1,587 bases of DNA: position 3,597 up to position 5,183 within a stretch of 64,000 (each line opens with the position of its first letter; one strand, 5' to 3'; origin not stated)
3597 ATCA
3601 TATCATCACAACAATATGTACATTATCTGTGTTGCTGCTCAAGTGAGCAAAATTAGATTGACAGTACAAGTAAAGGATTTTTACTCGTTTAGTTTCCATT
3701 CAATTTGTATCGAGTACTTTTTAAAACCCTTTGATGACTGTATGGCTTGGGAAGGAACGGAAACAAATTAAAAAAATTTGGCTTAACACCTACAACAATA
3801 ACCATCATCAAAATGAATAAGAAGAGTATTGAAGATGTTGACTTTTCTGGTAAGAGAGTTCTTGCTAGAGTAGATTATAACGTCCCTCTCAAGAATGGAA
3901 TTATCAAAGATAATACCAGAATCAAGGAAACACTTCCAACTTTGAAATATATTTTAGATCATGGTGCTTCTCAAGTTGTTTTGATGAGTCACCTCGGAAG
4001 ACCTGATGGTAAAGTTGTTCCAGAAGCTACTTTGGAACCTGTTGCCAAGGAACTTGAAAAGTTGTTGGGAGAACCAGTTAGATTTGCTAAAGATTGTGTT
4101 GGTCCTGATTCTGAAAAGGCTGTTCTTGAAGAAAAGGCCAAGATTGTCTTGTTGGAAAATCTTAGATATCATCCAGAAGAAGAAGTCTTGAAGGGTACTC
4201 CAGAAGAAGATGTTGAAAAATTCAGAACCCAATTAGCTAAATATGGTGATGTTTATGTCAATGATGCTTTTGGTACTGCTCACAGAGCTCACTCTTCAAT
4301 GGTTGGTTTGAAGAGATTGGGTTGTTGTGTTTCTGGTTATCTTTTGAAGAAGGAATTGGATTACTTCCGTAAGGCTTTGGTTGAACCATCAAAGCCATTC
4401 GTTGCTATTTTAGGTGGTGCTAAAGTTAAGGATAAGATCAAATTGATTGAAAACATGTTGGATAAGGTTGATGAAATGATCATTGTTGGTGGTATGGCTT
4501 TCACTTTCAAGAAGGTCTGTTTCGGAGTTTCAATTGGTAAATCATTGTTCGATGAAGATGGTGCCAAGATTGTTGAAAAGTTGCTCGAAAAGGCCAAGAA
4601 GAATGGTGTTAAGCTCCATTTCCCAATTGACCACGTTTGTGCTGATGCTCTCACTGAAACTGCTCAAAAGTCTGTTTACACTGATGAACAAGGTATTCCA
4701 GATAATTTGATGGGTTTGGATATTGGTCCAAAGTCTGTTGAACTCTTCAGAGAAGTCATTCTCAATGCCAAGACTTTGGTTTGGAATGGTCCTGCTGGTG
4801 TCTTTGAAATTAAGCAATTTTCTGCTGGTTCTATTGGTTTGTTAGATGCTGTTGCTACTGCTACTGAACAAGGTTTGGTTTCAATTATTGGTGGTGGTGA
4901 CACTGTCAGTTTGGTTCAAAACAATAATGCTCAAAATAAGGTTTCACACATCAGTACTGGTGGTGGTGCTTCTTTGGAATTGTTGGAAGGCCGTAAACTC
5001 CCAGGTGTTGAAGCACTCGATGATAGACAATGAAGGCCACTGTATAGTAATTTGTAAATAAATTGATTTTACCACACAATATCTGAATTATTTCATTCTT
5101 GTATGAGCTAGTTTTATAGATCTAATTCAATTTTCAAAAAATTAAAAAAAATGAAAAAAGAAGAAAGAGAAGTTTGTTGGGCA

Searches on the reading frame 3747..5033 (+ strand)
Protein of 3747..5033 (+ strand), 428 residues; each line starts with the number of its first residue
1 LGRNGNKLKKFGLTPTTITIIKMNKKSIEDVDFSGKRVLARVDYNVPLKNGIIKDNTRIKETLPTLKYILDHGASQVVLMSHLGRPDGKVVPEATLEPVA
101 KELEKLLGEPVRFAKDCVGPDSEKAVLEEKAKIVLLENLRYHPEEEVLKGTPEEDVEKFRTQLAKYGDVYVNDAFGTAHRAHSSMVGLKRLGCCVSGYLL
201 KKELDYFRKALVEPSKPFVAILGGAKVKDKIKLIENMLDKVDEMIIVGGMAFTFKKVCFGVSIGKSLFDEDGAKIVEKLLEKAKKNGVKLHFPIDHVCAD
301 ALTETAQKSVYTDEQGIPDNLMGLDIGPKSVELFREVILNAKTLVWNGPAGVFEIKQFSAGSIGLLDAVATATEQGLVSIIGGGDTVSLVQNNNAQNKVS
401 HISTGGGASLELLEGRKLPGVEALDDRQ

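Call 39: search_protein_families(library=pfam, proteins=[window:3747-5033:+], max_evalue=0.001)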
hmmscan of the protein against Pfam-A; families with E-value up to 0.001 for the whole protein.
window:3747-5033:+ (428 aa): 1 family
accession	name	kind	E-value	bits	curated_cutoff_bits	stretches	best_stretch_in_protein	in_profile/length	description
PF00162.24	PGK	-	9.6e-148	492.6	27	1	28-416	1-379/379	Phosphoglycerate kinase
